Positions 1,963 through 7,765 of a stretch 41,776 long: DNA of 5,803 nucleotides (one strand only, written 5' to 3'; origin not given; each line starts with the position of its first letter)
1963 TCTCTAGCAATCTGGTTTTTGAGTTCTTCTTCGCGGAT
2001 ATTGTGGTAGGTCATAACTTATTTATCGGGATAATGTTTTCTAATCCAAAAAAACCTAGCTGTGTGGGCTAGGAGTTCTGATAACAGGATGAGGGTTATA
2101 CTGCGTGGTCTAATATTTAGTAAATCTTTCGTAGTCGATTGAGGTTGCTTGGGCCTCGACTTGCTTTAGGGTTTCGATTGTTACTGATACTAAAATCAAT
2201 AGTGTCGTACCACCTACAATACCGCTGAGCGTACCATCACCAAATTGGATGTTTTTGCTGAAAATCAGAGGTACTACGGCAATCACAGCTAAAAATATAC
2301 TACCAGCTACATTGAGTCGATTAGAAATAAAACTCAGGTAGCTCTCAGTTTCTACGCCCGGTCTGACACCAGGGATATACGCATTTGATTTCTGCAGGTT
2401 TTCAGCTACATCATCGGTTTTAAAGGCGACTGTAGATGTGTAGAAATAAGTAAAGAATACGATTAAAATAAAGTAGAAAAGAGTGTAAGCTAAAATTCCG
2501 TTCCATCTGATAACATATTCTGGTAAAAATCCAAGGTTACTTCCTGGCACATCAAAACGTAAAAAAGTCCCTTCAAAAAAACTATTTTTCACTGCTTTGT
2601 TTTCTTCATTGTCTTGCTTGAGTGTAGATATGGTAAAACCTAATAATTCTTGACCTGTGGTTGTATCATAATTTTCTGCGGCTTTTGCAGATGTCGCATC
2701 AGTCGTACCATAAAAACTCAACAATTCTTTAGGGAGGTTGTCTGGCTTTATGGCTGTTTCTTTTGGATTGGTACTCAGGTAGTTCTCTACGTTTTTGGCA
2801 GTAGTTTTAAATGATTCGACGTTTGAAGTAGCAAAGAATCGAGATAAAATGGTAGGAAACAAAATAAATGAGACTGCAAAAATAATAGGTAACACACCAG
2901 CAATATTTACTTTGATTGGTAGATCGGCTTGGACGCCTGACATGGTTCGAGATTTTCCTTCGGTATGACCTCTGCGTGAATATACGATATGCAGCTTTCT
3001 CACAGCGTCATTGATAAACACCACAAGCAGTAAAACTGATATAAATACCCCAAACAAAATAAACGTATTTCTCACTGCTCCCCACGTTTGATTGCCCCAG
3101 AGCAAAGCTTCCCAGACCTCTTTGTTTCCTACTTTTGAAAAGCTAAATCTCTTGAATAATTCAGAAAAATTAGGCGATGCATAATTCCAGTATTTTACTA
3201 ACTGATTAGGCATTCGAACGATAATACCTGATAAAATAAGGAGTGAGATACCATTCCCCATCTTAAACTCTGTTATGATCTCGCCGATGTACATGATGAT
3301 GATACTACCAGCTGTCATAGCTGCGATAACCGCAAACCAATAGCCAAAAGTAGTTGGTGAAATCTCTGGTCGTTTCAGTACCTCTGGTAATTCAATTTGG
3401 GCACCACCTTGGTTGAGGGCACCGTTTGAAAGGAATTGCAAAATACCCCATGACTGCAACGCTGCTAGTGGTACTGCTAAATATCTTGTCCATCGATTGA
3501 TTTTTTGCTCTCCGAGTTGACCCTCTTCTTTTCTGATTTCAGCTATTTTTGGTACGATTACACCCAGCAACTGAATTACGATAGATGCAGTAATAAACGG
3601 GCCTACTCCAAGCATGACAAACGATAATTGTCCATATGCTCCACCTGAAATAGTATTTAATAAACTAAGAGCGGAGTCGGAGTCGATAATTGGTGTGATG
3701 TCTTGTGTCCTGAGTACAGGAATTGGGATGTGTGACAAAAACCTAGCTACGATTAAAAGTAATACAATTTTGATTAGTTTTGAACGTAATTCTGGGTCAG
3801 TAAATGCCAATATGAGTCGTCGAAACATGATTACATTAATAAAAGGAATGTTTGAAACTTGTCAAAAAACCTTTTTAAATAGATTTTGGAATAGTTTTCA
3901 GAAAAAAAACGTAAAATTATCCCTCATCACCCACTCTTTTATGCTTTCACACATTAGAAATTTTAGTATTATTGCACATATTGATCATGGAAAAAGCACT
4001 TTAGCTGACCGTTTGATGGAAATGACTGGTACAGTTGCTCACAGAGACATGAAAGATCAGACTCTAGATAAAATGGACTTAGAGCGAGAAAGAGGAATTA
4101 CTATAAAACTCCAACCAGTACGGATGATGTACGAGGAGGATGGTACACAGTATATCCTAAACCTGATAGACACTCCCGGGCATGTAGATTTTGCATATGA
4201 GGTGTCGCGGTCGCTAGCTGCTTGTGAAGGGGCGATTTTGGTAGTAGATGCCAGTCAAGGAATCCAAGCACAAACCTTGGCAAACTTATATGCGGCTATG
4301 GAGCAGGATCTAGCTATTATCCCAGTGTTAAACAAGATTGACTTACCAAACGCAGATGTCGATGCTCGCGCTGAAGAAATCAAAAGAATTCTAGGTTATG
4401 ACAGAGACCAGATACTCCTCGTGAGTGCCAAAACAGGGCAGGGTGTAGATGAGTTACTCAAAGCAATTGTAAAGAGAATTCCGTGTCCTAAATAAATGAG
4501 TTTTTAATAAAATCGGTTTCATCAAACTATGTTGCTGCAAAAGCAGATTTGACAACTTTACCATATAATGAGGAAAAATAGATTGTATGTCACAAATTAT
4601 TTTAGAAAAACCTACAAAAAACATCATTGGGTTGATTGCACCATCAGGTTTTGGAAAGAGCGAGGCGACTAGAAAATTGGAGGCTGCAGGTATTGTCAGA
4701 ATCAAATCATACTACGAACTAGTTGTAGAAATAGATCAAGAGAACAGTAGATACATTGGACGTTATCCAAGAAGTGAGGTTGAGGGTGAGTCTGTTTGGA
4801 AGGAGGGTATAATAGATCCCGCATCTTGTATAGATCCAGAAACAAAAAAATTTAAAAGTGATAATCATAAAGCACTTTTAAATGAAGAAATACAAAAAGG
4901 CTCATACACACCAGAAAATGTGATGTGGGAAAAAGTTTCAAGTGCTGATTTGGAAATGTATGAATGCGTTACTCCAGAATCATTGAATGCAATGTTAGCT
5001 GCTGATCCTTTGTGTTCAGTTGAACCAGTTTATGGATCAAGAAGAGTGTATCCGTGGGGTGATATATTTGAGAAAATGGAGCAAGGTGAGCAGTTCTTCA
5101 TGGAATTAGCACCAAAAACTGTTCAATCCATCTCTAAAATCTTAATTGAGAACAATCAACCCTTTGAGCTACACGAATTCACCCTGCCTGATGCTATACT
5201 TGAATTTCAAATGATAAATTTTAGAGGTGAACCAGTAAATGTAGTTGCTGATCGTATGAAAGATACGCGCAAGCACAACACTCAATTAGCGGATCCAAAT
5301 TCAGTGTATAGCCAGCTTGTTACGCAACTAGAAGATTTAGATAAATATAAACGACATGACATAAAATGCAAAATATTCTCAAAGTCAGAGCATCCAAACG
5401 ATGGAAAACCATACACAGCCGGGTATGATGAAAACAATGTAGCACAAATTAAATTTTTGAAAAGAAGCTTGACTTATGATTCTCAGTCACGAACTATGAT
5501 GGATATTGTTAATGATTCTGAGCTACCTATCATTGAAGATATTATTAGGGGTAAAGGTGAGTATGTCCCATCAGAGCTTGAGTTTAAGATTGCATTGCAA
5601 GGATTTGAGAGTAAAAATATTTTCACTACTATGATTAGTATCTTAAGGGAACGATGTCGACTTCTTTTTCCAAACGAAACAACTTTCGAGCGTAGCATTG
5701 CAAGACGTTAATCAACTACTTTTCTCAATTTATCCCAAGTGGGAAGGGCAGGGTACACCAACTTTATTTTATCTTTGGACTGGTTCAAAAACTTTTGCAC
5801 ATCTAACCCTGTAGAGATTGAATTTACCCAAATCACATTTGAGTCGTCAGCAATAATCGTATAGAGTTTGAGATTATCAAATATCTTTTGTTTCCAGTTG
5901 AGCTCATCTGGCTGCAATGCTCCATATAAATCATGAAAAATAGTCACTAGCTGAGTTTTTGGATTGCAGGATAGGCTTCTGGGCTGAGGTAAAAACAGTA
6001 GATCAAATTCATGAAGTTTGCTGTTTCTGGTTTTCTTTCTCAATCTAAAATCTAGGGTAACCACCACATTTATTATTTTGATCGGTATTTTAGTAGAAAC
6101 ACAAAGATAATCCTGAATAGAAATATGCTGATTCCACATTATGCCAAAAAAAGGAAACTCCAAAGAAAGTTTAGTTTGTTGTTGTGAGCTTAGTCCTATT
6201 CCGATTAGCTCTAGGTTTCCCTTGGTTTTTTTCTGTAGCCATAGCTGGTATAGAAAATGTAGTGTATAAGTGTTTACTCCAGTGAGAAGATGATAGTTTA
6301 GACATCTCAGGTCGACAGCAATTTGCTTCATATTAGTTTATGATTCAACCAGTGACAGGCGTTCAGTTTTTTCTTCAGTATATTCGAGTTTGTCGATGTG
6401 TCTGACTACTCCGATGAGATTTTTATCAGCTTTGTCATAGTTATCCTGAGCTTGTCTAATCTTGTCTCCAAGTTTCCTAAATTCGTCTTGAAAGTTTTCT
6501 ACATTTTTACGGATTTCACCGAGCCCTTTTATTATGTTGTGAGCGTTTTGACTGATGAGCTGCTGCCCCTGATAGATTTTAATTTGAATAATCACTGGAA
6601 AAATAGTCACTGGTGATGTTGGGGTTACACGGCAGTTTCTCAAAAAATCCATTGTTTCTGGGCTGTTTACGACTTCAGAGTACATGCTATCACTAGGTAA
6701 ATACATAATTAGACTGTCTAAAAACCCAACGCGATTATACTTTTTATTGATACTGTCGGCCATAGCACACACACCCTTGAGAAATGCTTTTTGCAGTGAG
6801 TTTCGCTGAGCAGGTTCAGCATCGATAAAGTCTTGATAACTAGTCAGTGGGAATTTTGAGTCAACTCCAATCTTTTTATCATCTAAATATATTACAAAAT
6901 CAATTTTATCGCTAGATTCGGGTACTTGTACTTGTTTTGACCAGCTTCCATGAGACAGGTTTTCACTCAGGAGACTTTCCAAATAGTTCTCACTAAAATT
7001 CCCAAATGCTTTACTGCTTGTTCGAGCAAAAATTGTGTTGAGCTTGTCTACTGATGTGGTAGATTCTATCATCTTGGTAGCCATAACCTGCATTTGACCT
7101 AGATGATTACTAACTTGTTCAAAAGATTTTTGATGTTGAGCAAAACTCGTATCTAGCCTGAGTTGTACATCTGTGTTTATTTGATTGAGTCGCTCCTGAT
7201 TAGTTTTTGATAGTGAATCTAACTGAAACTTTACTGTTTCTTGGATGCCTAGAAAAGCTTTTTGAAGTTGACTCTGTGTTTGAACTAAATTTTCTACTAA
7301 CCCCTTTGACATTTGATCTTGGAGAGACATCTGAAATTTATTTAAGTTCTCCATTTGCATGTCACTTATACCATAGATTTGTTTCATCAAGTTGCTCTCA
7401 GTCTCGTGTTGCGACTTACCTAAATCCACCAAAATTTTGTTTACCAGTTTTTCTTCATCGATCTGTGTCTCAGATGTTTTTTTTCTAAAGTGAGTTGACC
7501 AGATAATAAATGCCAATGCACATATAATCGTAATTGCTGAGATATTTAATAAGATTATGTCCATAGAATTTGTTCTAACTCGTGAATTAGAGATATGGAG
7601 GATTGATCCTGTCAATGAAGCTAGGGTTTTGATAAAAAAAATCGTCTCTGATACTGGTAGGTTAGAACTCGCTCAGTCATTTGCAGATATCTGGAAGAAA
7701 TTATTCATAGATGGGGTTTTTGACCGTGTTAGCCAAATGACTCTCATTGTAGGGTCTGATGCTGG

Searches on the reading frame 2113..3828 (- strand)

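Call 8: search_protein_families(library=pfam, proteins=[window:2113-3828:-], max_evalue=0.01)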
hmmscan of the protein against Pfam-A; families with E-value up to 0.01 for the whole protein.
window:2113-3828:- (572 aa): 1 family
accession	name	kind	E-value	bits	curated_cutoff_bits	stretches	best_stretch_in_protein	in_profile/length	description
PF00344.25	SecY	-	8.1e-84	282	32.2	1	69-554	1-306/306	SecY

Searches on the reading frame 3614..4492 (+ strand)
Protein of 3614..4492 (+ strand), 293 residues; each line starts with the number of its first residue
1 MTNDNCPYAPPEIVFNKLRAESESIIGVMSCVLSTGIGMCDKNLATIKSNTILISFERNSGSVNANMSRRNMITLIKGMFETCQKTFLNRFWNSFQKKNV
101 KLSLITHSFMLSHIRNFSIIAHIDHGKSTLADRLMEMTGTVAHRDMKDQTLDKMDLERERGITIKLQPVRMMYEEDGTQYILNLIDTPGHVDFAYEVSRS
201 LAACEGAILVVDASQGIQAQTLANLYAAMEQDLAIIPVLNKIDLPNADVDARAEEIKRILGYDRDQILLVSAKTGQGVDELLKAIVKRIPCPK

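Call 8: search_protein_families(library=pfam, proteins=[window:3614-4492:+], max_evalue=0.01)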
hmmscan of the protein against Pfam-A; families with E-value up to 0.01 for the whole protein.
window:3614-4492:+ (293 aa): 8 families
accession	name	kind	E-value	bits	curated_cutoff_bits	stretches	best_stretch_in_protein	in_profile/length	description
PF00009.33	GTP_EFTU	-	2e-56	191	26.5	1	113-290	2-187/188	Elongation factor Tu GTP binding domain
PF01926.29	MMR_HSR1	-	1.5e-05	25.5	21.9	1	124-241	9-113/113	50S ribosome-binding GTPase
PF00071.28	Ras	-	2.1e-05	24.6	21.6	1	161-289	29-160/162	Ras family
PF03193.22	RsgA_GTPase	-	0.00017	21.9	30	1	203-288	22-107/174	RsgA GTPase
PF00735.24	Septin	-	0.0011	18.8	26.2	1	124-193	14-75/280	Septin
PF16897.10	MMR_HSR1_Xtn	-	0.0021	18.5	35.2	1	234-288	57-103/106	C-terminal region of MMR_HSR1 domain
PF08477.19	Roc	-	0.0049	17.5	27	0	126-243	11-119/119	Ras of Complex, Roc, domain of DAPkinase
PF19275.4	HflX_C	-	0.0092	16.5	26.4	0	263-289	8-34/102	HflX C-terminal domain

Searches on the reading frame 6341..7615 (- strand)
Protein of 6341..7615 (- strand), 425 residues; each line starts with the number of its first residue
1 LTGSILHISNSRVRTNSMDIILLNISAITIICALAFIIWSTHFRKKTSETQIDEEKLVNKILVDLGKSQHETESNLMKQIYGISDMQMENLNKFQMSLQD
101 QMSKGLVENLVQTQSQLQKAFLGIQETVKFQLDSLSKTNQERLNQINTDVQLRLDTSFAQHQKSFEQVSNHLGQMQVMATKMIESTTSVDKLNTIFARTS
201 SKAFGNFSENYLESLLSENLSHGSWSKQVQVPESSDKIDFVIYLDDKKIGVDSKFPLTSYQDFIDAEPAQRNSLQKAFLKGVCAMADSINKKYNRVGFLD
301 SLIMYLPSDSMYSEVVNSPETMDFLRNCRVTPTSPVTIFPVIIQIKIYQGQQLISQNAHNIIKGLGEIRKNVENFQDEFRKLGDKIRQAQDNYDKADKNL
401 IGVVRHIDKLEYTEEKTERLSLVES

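Call 8: search_protein_families(library=pfam, proteins=[window:6341-7615:-], max_evalue=0.01)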
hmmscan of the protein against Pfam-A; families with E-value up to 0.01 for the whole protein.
window:6341-7615:- (425 aa): 1 family
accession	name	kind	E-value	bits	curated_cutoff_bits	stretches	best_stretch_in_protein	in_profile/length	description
PF02646.22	RmuC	-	7.2e-45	153.8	26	1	131-417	2-288/291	RmuC family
